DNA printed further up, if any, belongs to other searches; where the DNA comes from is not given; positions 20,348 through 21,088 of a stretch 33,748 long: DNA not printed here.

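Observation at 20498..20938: L14 and L24 are fused in frame, with the C-terminal third of L14 missing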

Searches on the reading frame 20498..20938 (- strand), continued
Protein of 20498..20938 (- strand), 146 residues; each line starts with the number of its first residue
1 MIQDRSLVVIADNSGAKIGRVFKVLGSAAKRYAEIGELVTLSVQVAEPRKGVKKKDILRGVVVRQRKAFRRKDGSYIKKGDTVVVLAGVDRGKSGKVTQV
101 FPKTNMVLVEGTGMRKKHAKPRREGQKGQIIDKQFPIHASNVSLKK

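Call 11: find_encoding_contigs(protein=P0004, flank=6000, max_places=10)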
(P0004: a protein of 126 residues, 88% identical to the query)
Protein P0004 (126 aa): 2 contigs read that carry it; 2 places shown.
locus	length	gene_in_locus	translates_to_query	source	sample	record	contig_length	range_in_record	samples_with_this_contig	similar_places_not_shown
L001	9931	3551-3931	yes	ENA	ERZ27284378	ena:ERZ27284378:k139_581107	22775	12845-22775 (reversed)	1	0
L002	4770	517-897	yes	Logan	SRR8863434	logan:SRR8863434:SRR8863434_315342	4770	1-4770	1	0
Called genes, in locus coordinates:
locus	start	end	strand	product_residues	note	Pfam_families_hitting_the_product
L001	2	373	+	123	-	?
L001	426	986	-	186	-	-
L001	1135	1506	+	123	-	PF00203:Ribosomal_S19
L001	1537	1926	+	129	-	PF00237:Ribosomal_L22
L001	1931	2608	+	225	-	PF07650:KH_2, PF00189:Ribosomal_S3_C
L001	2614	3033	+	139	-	PF00252:Ribosomal_L16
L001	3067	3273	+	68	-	PF00831:Ribosomal_L29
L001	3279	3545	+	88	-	PF00366:Ribosomal_S17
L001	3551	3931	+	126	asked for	PF00238:Ribosomal_L14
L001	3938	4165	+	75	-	PF00467:KOW, PF17136:ribosomal_L24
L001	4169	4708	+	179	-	PF00281:Ribosomal_L5, PF00673:Ribosomal_L5_C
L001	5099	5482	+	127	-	PF00410:Ribosomal_S8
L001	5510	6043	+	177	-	PF00347:Ribosomal_L6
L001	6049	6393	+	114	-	PF00861:Ribosomal_L18p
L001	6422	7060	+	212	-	PF00333:Ribosomal_S5, PF03719:Ribosomal_S5_C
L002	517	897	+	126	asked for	PF00238:Ribosomal_L14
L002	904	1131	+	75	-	PF00467:KOW, PF17136:ribosomal_L24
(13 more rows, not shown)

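Call 12: find_encoding_contigs(protein=P0005, flank=6000, max_places=6)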
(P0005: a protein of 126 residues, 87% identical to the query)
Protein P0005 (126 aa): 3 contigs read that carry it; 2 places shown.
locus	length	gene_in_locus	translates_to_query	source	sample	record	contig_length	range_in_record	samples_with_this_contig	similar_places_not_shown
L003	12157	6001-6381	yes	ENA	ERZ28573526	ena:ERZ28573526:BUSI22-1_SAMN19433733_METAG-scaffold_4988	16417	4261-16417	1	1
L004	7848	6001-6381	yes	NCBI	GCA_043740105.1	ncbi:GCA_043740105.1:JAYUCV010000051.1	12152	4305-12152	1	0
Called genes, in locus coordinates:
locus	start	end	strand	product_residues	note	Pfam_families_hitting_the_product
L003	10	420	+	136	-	PF00338:Ribosomal_S10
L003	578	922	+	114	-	-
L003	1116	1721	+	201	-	PF00297:Ribosomal_L3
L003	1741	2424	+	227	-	PF00573:Ribosomal_L4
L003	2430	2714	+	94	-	PF00276:Ribosomal_L23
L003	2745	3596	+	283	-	PF00181:Ribosomal_L2_N, PF03947:Ribosomal_L2_C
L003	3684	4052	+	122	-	PF00203:Ribosomal_S19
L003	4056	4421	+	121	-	PF00237:Ribosomal_L22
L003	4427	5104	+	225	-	PF07650:KH_2, PF00189:Ribosomal_S3_C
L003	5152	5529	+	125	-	PF00252:Ribosomal_L16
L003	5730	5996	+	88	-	PF00366:Ribosomal_S17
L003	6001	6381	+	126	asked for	PF00238:Ribosomal_L14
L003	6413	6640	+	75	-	PF00467:KOW, PF17136:ribosomal_L24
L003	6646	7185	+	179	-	PF00281:Ribosomal_L5, PF00673:Ribosomal_L5_C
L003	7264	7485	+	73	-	PF01402:RHH_1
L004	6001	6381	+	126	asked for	PF00238:Ribosomal_L14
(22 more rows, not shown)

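Call 20: find_related_loci(query=P0004, collection=genome_contigs, flank=1500)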
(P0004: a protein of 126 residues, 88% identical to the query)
Query P0004 (126 aa) in genome_contigs; peptide patterns used: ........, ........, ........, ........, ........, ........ (x = any residue, [..] = any of these).
599 stretches matched a pattern (row limit reached: there are more); 591 encode a relative of the query (tblastn E <= 1e-3); the best 80 are kept; 80 distinct loci.
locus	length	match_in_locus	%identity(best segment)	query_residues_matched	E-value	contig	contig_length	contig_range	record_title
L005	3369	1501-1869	75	1-126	2e-56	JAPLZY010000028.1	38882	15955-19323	MAG: Candidatus Zambryskiibacteriota bacterium isolate LacPavin_0818_WC40_MAG_41_17 LacPavin_0818_WC40_scaffold_580788,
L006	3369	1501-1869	75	1-126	1e-56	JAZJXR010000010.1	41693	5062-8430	MAG: Patescibacteria group bacterium isolate ADI_H1L2_2_122_18_3-bin032_1 ADIH1L22_B032_1_000000000010, whole genome sho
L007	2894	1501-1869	74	1-126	3e-56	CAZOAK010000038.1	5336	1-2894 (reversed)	MAG TPA_asm: uncultured Candidatus Saccharibacteria bacterium isolate SRP286056_co3_36 genome assembly, contig: NODE_224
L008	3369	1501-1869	73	1-126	2e-56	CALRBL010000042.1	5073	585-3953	MAG: Candidatus Nomurabacteria bacterium isolate MsH-01oct19-81 genome assembly, contig: MsH-01oct19-C38862, whole genom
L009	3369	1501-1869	75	1-126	7e-56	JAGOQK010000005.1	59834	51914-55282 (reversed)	MAG: Candidatus Paceibacterota bacterium isolate Gw_Eff_bin_108 Gw_Eff_739_length_59834_cov_5.835815, whole genome shotg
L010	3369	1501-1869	75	1-126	1e-55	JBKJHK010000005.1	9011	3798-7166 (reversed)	MAG: Parcubacteria group bacterium isolate ant_bin.105 S1Ck117_4016250_flag_1_multi_10.0000_len_9011, whole genome shotg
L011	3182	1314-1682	71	1-126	2e-55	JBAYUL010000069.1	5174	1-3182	MAG: Candidatus Paceibacterota bacterium isolate SO_2016_LW3_34 scaffold27214_LW162_2016, whole genome shotgun sequence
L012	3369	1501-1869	73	1-126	2e-55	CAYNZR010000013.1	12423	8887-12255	MAG TPA_asm: uncultured Candidatus Saccharibacteria bacterium isolate SRP278252_co1_103 genome assembly, contig: NODE_90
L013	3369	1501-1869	68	1-126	6e-55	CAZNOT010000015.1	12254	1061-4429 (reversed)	MAG TPA_asm: uncultured Candidatus Saccharibacteria bacterium isolate SRP192515_co2_137 genome assembly, contig: NODE_43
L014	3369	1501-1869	72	1-126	1e-54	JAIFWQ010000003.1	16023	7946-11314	MAG: Candidatus Parcubacteria bacterium isolate viral-cat_56_12 PAFVLPS_2018_scaffold_15951, whole genome shotgun sequen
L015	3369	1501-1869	74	1-126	8e-55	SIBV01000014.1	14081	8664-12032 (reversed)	MAG: Candidatus Zambryskibacteria bacterium isolate Baikal-deep-G185 BACOMB-C20854, whole genome shotgun sequence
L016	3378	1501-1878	69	1-126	3e-54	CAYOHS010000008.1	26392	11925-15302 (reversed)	MAG TPA_asm: uncultured Candidatus Saccharibacteria bacterium isolate SRP278252_co2_71 genome assembly, contig: NODE_364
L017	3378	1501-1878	71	1-126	5e-54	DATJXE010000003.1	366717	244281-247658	MAG TPA_asm: Candidatus Paceibacterota bacterium isolate SMAG_U15118 k141_1970821, whole genome shotgun sequence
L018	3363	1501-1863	73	3-126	1e-53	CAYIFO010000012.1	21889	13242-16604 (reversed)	MAG TPA_asm: uncultured Candidatus Saccharibacteria bacterium isolate ERP119705_co18_164 genome assembly, contig: NODE_2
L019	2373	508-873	72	1-126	8e-53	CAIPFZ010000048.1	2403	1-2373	uncultured bacterium isolate Loclat_bin-19408 genome assembly, contig: bin-19408:48/77, whole genome shotgun sequence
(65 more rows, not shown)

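Call 29: list_cluster_members(proteins=[P0121, P0004])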
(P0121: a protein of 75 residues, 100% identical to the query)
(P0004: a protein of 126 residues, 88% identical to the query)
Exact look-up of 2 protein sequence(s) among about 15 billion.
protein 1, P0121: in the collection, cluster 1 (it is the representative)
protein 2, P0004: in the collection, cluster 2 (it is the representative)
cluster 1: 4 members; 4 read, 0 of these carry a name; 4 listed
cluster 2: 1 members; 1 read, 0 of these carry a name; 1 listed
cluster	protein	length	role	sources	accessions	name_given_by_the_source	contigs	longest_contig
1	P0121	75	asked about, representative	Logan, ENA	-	-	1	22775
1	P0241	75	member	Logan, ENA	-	-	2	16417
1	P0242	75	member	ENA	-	-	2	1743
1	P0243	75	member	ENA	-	-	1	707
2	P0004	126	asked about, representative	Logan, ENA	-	-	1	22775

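Call 31: find_encoding_contigs(protein=P0242, flank=1500, max_places=4)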
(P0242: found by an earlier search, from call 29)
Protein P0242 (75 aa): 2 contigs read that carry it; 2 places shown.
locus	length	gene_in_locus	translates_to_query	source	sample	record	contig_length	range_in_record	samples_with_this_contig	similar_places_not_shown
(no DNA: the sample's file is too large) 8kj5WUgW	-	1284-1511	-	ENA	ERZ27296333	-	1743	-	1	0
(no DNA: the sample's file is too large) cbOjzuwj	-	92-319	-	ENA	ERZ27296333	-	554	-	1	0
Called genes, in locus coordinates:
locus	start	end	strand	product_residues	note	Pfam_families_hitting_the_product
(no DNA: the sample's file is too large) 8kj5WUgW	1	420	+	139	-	?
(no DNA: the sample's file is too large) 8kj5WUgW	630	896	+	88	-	PF00366:Ribosomal_S17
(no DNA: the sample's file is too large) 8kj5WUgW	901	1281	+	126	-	PF00238:Ribosomal_L14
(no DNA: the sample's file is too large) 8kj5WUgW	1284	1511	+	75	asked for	PF00467:KOW, PF17136:ribosomal_L24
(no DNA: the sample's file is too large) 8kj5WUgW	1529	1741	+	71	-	?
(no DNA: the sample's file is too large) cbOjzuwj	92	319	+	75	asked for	PF00467:KOW, PF17136:ribosomal_L24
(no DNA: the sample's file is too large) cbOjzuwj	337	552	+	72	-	?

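Call 32: find_encoding_contigs(protein=P0243, flank=1500, max_places=4)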
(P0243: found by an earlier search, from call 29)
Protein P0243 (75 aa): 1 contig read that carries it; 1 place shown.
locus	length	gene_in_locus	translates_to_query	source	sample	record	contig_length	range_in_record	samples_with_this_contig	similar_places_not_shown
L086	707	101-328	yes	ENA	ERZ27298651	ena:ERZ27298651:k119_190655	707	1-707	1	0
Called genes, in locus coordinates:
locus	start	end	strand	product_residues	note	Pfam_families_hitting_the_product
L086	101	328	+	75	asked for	PF00467:KOW, PF22682:Ribosomal_uL24m-like (weak), PF17136:ribosomal_L24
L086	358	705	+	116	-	?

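Call 52: predict_structure(alignment_id=A2)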
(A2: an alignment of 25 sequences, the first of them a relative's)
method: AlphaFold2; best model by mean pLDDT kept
length: 126 residues; sequences in the alignment: 25
mean_pLDDT: 51.8   pTM: 0.45
mean pLDDT of the five models: 51.8, 47.9, 43.0, 40.5, 35.5
residues with pLDDT >= 90: 0; 70-90: 0; 50-70: 69; < 50: 57
segments of 3 or more residues with pLDDT < 50: 13-15, 46-54, 74-76, 78-80, 89-126
pLDDT, mean of each block of 10 residues (from residue 1): 58 55 65 64 50 54 58 51 55 40 39 45 33
secondary structure, 60 per line:
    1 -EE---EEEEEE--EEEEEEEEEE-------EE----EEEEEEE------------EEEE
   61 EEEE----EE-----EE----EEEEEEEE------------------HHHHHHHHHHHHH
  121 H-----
elements in order: E7-12 E15-24 E38-44 E57-64 E82-89 H108-121

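Call 53: predict_structure(protein=window:20498-20938:-)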
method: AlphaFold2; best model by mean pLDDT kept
length: 146 residues; sequences in the alignment: 1
mean_pLDDT: 37.5   pTM: 0.27
mean pLDDT of the five models: 37.5, 36.1, 35.9, 35.4, 32.9
residues with pLDDT >= 90: 0; 70-90: 0; 50-70: 4; < 50: 142
segments of 3 or more residues with pLDDT < 50: 1-77, 80-83, 86-146
pLDDT, mean of each block of 10 residues (from residue 1): 27 28 29 34 32 39 46 48 46 40 43 39 39 35 37
secondary structure, 60 per line:
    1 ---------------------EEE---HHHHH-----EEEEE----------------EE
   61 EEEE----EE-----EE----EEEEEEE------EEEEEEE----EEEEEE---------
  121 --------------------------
elements in order: E22-24 H28-32 E38-42 E59-64 E82-88 E95-101 E106-111
